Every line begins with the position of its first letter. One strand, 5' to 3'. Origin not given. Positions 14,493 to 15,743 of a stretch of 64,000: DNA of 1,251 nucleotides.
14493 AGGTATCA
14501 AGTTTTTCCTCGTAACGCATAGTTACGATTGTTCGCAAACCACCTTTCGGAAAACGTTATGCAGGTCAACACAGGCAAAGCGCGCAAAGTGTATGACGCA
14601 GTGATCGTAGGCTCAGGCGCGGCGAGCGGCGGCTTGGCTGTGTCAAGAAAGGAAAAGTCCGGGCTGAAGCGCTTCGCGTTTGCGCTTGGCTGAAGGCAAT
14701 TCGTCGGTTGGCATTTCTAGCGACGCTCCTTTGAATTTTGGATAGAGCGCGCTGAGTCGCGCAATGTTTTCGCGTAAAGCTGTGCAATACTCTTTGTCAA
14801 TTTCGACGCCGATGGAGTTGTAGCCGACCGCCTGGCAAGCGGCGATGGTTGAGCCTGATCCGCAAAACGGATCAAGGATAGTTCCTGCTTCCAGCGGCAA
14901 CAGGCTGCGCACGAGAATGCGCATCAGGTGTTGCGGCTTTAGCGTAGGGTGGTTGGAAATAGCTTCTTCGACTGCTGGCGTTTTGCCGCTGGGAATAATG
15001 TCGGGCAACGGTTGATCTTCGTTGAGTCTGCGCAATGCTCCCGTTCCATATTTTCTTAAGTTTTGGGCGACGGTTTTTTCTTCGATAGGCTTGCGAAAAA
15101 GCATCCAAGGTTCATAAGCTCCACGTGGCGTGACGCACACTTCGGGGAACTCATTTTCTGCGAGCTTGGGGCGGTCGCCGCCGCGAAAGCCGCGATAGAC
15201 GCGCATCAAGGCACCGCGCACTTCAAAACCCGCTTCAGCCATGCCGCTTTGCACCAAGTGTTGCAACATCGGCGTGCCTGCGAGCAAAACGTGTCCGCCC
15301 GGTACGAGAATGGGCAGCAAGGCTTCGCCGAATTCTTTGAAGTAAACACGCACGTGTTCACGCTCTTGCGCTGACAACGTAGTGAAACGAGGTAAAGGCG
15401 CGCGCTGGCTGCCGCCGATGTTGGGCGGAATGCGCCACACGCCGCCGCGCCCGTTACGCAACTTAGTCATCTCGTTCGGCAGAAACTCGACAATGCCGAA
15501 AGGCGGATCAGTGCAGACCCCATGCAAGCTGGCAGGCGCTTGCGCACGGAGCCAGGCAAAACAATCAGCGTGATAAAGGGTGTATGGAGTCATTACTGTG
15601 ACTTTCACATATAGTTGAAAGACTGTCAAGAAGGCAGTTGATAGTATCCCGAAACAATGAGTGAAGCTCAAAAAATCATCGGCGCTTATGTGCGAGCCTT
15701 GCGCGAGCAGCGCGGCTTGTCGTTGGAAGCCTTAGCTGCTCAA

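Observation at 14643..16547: Divergent type II R-M module in which the nuclease candidate is an XRE-HTH::PD-(D/E)xK fusion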

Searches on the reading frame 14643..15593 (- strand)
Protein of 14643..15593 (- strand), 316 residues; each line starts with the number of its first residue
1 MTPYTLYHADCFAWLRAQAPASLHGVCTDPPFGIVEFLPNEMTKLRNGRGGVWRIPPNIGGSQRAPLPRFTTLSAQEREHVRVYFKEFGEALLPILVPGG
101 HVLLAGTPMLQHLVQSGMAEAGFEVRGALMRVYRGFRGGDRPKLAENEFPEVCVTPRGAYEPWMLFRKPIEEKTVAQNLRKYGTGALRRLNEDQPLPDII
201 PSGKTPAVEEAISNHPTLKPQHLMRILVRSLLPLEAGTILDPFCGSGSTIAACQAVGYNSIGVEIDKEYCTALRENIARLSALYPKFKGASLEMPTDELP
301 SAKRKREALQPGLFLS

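Call 3: search_protein_families(library=pfam, proteins=[window:14643-15593:-], max_evalue=0.1)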
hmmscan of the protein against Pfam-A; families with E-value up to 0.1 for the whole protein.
window:14643-15593:- (316 aa): 4 families
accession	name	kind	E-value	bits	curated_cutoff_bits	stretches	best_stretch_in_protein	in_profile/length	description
PF01555.25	N6_N4_Mtase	-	9.2e-19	68.7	26.7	1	25-273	3-219/221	DNA methylase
PF03602.21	Cons_hypoth95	-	0.00064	19.9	24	1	234-281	40-88/182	Conserved hypothetical protein 95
PF01170.24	UPF0020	-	0.0094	16.1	22.3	1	226-249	19-42/197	RMKL-like, methyltransferase domain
PF13649.12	Methyltransf_25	-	0.09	13.9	27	0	239-282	1-46/97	Methyltransferase domain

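Call 4: search_protein_families(library=ncbifam, proteins=[window:14643-15593:-], max_evalue=0.1)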
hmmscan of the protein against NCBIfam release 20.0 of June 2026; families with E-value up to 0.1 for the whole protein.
window:14643-15593:- (316 aa): 7 families
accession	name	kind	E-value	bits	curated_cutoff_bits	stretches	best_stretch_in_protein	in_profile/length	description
NF008572.0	PRK11524.1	equivalog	2.9e-10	39.7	292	1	212-271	192-250/294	adenine-specific DNA-methyltransferase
NF050803.1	DnaMtaseCcrMCaul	equivalog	4.4e-10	39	830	1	210-283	181-253/350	adenine-specific DNA-methyltransferase CcrM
NF010253.0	PRK13699.1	subfamily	2.1e-08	34.1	244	1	192-280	126-208/226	DNA methyltransferase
TIGR01177.1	TIGR01177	hypoth_equivalog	9.6e-05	21.8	316.55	1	223-279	170-226/330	TIGR01177 family methyltransferase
TIGR02469.1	CbiT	equivalog_domain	0.0054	17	78.3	1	222-281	5-67/124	precorrin-6Y C5,15-methyltransferase (decarboxylating) subunit CbiT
NF008748.0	PRK11783.1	equivalog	0.082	11.1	466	0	224-251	181-208/704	bifunctional 23S rRNA (guanine(2069)-N(7))-methyltransferase RlmK/23S rRNA (guanine(2445)-N(2))-methyltransferase RlmL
NF047738.1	antiphage_MADS2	equivalog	0.083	11.1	720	0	220-253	316-349/654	methylation-associated defense system DNA methyltransferase MAD2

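Call 15: search_protein_families(library=padloc, proteins=[window:14643-15593:-], max_evalue=0.01)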
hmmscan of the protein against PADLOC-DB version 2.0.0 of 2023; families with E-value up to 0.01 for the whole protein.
window:14643-15593:- (316 aa): 53 families (the best 25 are shown)
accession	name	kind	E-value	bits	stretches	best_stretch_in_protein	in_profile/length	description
PDLC03215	MTase_II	-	6.7e-80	266.5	1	9-282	54-326/331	Type II methyltransferase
PDLC03371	MTase_II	-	5.4e-22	76.6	1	5-279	12-254/260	Type II methyltransferase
PDLC03320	MTase_II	-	4.7e-14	50.2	1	213-283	211-280/289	Type II methyltransferase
PDLC03299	MTase_II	-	2.8e-13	48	1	208-276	189-256/296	Type II methyltransferase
PDLC03353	MTase_II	-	5.7e-13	47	1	210-277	185-250/260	Type II methyltransferase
PDLC03228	MTase_II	-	9.8e-12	43.2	1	211-278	140-206/227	Type II methyltransferase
PDLC03216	MTase_II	-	3.5e-10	37.4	1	214-284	193-262/364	Type II methyltransferase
PDLC03387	MTase_II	-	9.2e-10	36.1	1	213-277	212-275/289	Type II methyltransferase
PDLC03350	MTase_II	-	1e-09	36.3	1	214-278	233-296/312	Type II methyltransferase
PDLC03738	oMTase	-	1.9e-09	34.7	1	212-282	201-270/376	orphan methyltransferase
PDLC03229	MTase_II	-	3.4e-08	30.7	1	213-272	337-395/436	Type II methyltransferase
PDLC03283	MTase_II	-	3.7e-08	31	1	235-282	229-276/352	Type II methyltransferase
PDLC03295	MTase_II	-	7.7e-08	30.2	1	210-278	199-267/292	Type II methyltransferase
PDLC03224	MTase_II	-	7.7e-08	29.7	1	235-265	93-123/481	Type II methyltransferase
PDLC03259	MTase_II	-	8.7e-08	29.4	1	210-278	189-256/423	Type II methyltransferase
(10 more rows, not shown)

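Call 56: list_cluster_members(proteins=[P0001, window:14643-15593:-])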
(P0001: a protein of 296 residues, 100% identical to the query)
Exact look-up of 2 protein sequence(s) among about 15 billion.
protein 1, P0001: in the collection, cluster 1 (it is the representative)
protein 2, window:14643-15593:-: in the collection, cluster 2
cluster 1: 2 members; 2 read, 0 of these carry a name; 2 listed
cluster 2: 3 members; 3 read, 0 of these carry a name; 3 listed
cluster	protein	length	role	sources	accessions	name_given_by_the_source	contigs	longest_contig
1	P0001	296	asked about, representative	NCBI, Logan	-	-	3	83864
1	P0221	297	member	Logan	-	-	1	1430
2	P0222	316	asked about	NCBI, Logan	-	-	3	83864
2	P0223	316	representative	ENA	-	-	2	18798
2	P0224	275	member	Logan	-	-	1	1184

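Call 69: search_solved_structures(query=window:14643-15593:-, max_evalue=0.01)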
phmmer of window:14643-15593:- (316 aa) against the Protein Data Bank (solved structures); distinct sequences matched with E-value up to 0.01: 13.
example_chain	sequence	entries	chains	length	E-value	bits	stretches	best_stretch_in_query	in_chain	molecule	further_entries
8urk_A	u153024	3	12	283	4.2e-10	42.5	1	214-282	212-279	Methyltransferase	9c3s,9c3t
9c3u_A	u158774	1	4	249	1.1e-09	41.2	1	214-277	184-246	Methyltransferase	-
6pbd_A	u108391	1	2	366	1.4e-08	37.5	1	212-286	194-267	Modification methylase CcrMI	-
5hek_A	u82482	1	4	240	2.4e-08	36.8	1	197-275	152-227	Adenine specific DNA methyltransferase (DpnA)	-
5hfj_A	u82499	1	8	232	2.4e-08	36.7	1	197-274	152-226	Adenine specific DNA methyltransferase (DpnA)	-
2zie_A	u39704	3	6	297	1.4e-05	27.6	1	210-279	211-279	Putative modification methylase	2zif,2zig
6zxw_G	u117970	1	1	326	0.00044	22.7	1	218-277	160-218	tRNA (Guanine(10)-N2)-dimethyltransferase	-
6zxv_A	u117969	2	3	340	0.00047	22.6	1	218-277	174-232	tRNA (Guanine(10)-N2)-dimethyltransferase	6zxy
8s9m_A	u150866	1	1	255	0.00076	22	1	214-278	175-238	DNA cytosine-N4 methyltransferase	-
8s9n_A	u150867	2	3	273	0.00091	21.7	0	214-278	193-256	DNA cytosine-N4 methyltransferase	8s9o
1ws6_A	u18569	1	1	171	0.0011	21.5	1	233-284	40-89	methyltransferase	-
1ufk_A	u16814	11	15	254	0.0034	19.8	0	215-294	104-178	TT0836 protein | Ribosomal protein L11 methyltransferase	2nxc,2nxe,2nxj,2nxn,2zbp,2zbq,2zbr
3cjt_A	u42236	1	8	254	0.0065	18.9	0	224-294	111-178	Ribosomal protein L11 methyltransferase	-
